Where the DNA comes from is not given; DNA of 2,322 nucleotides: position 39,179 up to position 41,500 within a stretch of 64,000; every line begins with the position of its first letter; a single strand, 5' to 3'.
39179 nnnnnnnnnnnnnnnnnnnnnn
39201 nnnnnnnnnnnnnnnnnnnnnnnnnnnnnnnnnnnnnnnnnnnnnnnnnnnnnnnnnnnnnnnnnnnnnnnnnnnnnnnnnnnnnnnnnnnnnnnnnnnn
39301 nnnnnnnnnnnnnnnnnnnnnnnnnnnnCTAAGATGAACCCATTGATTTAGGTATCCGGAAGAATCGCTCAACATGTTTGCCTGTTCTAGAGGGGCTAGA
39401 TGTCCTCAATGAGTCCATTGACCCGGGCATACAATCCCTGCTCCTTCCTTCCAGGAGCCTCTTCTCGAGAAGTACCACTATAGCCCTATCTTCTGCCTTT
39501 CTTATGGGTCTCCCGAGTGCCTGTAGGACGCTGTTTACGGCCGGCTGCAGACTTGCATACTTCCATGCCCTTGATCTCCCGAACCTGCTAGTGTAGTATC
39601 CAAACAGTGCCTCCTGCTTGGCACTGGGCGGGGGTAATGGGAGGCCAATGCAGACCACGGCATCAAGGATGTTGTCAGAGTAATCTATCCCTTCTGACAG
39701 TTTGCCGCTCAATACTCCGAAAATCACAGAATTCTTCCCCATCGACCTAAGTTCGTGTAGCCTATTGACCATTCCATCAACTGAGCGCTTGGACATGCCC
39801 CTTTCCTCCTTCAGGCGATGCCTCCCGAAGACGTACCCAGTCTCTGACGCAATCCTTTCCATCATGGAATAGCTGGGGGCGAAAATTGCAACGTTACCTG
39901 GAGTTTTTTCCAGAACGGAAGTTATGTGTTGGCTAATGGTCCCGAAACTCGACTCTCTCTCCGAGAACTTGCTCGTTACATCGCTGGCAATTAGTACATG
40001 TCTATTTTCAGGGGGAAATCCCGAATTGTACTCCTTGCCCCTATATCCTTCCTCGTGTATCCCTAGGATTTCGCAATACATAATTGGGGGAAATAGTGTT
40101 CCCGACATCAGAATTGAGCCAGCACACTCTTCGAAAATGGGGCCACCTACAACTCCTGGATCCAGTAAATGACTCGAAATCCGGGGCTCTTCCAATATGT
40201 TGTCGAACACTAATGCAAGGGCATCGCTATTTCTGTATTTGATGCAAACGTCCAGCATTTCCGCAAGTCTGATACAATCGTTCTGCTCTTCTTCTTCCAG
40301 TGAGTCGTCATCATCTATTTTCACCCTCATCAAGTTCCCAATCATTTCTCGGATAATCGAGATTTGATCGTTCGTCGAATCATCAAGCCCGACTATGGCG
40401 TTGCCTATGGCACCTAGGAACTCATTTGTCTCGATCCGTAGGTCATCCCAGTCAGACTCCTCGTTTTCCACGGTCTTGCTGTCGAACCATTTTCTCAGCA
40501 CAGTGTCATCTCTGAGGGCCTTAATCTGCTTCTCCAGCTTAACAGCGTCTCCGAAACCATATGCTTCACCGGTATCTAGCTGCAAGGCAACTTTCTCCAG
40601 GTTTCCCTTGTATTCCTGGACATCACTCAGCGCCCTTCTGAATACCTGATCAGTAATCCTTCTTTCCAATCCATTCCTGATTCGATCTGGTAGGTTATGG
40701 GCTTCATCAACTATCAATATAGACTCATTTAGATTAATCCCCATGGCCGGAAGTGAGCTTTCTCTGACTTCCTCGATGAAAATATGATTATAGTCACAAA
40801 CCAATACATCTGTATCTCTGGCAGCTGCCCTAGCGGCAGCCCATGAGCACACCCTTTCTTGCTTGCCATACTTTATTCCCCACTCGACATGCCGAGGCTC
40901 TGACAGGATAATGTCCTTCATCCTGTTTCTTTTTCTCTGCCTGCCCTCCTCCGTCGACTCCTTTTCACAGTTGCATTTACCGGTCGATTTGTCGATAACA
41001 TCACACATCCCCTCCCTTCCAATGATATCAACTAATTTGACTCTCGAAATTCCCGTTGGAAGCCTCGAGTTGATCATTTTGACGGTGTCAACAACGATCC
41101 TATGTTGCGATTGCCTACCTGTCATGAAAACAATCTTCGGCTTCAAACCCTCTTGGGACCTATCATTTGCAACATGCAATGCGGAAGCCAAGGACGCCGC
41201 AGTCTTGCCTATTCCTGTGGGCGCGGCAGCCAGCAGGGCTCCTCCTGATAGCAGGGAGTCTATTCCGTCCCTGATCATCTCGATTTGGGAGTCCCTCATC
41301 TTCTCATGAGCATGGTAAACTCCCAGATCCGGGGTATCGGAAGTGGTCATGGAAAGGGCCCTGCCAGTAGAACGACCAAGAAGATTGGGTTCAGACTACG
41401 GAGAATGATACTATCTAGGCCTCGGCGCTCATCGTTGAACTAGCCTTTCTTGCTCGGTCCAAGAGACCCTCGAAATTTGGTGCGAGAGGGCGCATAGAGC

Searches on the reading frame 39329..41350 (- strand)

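Call 58: search_protein_families(library=pfam, proteins=[window:39329-41350:-], max_evalue=0.00001)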
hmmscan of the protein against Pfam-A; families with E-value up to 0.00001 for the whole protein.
window:39329-41350:- (673 aa): 4 families
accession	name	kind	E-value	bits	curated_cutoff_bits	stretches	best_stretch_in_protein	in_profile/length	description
PF13307.12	Helicase_C_2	-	6.6e-32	111.3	25.3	1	477-645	2-167/170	Helicase C-terminal domain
PF06733.21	DEAD_2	-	1.8e-15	57.5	21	1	113-234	55-169/172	DEAD_2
PF06777.17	HBB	-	9.4e-07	29.1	30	1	359-463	91-189/190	Helical and beta-bridge domain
PF00270.35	DEAD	-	3.5e-06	27.3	26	0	30-76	8-51/167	DEAD/DEAH box helicase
